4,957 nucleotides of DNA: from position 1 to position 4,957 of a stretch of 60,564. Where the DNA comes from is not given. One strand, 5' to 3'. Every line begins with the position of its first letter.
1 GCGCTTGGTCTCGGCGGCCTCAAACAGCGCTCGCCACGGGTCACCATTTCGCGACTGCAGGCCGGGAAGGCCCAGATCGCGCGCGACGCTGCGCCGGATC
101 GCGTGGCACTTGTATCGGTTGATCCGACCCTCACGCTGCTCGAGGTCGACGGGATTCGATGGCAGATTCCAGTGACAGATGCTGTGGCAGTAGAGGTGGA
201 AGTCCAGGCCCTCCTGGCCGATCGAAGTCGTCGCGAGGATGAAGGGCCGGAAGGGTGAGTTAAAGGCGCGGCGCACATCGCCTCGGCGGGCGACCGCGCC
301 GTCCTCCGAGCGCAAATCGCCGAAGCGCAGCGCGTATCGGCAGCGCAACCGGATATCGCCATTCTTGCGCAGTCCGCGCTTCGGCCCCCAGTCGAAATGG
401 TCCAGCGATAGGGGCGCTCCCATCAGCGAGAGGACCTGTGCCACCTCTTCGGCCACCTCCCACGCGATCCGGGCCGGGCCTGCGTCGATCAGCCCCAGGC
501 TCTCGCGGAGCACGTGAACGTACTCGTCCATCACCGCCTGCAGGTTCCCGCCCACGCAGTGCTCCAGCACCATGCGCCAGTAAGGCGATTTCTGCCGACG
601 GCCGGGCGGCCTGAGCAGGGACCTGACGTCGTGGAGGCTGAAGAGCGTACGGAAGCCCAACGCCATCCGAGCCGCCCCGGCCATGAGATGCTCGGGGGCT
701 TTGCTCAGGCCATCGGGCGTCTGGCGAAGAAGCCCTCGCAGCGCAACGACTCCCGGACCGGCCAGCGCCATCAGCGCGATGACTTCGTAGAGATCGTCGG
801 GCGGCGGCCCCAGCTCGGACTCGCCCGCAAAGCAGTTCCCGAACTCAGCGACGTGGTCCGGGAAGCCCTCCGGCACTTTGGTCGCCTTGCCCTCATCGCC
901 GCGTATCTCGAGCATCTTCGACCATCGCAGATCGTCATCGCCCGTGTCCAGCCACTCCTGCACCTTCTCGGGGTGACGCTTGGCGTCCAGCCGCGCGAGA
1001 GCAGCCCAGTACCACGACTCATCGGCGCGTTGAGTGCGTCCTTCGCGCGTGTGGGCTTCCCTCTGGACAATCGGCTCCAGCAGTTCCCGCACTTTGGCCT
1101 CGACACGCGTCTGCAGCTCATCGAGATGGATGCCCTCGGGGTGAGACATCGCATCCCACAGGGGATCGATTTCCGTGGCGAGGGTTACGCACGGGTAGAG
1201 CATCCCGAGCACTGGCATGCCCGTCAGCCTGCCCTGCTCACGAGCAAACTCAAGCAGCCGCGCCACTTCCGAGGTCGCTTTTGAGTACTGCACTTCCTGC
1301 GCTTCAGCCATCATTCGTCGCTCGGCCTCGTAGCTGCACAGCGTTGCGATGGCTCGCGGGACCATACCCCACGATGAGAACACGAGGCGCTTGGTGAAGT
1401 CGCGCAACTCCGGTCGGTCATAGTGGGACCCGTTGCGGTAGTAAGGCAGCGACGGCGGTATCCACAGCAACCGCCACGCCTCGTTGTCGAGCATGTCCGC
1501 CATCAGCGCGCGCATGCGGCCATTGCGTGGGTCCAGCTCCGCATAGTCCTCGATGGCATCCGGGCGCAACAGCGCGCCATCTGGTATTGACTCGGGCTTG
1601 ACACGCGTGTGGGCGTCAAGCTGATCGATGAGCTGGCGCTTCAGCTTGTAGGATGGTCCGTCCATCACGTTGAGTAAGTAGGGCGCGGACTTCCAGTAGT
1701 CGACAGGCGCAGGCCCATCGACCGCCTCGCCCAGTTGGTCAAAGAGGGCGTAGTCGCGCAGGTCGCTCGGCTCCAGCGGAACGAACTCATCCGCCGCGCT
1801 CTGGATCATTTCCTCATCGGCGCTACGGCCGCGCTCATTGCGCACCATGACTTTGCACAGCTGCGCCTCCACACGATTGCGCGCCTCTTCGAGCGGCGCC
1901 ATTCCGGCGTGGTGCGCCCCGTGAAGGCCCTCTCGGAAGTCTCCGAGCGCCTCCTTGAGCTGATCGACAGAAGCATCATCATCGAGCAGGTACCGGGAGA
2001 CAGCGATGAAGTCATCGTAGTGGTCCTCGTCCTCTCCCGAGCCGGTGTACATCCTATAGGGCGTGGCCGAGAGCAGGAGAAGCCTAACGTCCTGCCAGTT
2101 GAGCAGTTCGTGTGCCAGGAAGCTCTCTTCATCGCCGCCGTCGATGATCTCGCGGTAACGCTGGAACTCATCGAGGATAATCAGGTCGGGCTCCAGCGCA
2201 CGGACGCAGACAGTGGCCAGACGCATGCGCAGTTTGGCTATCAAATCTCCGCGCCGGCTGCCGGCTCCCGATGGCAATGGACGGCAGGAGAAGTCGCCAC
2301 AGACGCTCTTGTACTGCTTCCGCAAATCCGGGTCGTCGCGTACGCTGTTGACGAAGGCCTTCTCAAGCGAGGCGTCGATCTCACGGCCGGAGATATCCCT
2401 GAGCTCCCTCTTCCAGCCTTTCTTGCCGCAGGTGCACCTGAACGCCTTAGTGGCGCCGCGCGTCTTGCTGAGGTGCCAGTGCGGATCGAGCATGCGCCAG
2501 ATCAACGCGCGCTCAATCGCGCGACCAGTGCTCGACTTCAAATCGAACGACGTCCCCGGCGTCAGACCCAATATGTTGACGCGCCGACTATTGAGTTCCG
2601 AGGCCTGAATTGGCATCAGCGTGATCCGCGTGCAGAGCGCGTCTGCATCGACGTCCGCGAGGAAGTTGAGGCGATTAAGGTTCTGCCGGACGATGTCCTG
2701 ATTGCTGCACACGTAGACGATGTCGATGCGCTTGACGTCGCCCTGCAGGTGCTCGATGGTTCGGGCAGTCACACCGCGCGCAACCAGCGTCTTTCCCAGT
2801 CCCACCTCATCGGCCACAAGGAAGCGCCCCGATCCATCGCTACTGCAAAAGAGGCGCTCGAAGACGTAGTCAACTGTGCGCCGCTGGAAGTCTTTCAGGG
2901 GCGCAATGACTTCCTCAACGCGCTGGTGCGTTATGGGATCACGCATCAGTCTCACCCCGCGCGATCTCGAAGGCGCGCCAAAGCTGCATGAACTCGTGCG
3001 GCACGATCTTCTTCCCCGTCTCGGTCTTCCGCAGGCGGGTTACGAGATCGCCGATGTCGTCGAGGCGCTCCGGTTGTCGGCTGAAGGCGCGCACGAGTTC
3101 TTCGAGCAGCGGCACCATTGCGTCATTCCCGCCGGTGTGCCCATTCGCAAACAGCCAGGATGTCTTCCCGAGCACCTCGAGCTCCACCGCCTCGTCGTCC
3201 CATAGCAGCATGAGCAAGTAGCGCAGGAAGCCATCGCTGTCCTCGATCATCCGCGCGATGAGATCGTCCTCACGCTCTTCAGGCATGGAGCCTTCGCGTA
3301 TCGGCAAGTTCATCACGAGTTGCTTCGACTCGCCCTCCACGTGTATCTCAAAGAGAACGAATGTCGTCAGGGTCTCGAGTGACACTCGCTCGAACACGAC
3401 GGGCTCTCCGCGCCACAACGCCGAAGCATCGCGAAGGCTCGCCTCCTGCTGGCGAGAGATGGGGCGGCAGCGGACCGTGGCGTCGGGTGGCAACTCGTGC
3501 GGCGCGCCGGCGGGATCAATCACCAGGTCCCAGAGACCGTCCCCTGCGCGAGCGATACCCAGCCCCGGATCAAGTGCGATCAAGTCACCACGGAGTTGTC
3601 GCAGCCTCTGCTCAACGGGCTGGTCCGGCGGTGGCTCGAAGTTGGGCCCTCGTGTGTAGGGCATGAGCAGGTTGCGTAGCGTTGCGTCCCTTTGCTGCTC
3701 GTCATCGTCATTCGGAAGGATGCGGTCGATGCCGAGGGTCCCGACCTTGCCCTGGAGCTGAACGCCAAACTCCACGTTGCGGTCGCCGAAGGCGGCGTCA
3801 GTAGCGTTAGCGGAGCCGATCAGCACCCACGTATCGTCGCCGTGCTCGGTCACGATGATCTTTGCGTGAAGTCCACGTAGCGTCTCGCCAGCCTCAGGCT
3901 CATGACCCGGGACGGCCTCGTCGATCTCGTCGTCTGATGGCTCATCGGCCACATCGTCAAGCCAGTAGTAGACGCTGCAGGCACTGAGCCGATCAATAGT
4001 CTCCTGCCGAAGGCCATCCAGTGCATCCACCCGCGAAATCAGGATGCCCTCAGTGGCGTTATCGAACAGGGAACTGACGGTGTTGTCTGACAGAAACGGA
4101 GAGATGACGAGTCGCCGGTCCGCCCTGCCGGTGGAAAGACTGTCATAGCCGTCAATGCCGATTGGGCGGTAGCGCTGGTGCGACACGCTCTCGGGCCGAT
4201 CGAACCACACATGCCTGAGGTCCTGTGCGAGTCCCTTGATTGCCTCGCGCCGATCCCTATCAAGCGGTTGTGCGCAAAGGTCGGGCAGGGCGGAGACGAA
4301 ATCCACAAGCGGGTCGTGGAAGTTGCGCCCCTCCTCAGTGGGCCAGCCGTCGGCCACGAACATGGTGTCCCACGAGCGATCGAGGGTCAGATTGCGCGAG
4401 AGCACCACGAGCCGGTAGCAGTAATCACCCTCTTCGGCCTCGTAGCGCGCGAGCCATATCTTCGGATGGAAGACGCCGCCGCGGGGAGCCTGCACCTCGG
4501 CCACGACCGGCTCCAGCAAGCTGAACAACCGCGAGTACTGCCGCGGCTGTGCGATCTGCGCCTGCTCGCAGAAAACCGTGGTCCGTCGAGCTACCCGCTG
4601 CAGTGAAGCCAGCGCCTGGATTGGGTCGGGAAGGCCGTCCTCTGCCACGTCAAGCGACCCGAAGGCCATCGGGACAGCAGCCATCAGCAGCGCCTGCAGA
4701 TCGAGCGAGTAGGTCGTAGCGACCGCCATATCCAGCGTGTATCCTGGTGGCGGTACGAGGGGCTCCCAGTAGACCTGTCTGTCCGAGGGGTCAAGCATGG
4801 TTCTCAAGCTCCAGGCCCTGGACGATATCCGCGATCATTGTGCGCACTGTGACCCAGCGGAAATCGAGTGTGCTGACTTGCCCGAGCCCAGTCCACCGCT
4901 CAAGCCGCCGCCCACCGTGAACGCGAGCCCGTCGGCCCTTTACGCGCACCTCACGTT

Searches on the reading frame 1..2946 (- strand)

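Call 86: search_protein_families(library=padloc, proteins=[window:1-2946:-], max_evalue=0.00001)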
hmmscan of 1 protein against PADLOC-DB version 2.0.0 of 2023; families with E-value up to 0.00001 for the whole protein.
window:1-2946:- (982 aa): 17 families
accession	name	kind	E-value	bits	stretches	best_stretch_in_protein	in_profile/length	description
PDLC03830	ZacC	-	2.7e-297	987.6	1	9-981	5-934/1019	-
PDLC04556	PDC-M27C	-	2.4e-18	63.9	1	883-945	738-800/892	-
PDLC04554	PDC-M27C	-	4.2e-15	53.1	1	890-945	758-813/1217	-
PDLC02621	DrmD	-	9.1e-13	45.3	1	887-946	562-624/1040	DrmD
PDLC02634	DrmD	-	1.9e-12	43.8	1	894-947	533-585/900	DrmD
PDLC04555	PDC-M27C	-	1.5e-11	41.8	1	883-945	488-550/656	-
PDLC02500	BrxHI|BrxHII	-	2.2e-11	41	1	886-945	517-573/933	BrxHI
PDLC02843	DpdE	-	2.4e-10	37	0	906-947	625-665/1091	DpdE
PDLC02572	DrmA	-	6.7e-10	35.5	1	892-946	565-622/1043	DrmA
PDLC02840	DpdE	-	2.8e-09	33.8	0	903-947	612-656/1091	DpdE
PDLC02633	DrmD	-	2.4e-08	30.4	1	899-949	584-632/839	DrmD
PDLC02623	DrmD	-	3.2e-08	29.8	0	894-953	573-631/1040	DrmD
PDLC02504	BrxHI|BrxHII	-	2.1e-07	27.3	1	893-946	530-582/971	BrxHII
PDLC02619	DrmD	-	2.3e-07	27.4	0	903-945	492-533/872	DrmD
PDLC02625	DrmD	-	7.2e-07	26.1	1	903-946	327-370/792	DrmD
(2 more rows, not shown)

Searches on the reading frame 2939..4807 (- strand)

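Call 6: search_protein_families(library=padloc, proteins=[window:2939-4807:-], max_evalue=0.001)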
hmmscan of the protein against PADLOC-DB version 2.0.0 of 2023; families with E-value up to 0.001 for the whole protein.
window:2939-4807:- (622 aa): 8 families
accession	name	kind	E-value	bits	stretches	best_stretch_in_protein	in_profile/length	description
PDLC03829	ZacB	-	4.6e-161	535.6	1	4-619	1-583/586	-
PDLC02587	DrmC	-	2.3e-07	28.1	1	312-355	204-243/267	DrmC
PDLC02595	DrmC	-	7.7e-06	23.8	1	253-355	172-247/269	DrmC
PDLC02585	DrmC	-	8.6e-06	23.5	1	313-354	194-231/253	DrmC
PDLC02607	DrmC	-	3.4e-05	21.3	1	305-352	195-238/265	DrmC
PDLC02589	DrmC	-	0.00015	19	1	313-354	204-240/264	DrmC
PDLC02597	DrmC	-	0.00023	19.1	1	310-351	182-219/242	DrmC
PDLC02614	DrmC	-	0.00075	17.3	0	312-354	100-138/153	DrmC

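Call 7: search_protein_families(library=pfam, proteins=[window:2939-4807:-], max_evalue=0.001)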
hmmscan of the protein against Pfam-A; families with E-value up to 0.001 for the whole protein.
window:2939-4807:- (622 aa): 1 family
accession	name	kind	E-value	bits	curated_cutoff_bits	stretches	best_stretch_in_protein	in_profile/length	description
PF13091.12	PLDc_2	-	0.00014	22.1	27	1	311-353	79-117/132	PLD-like domain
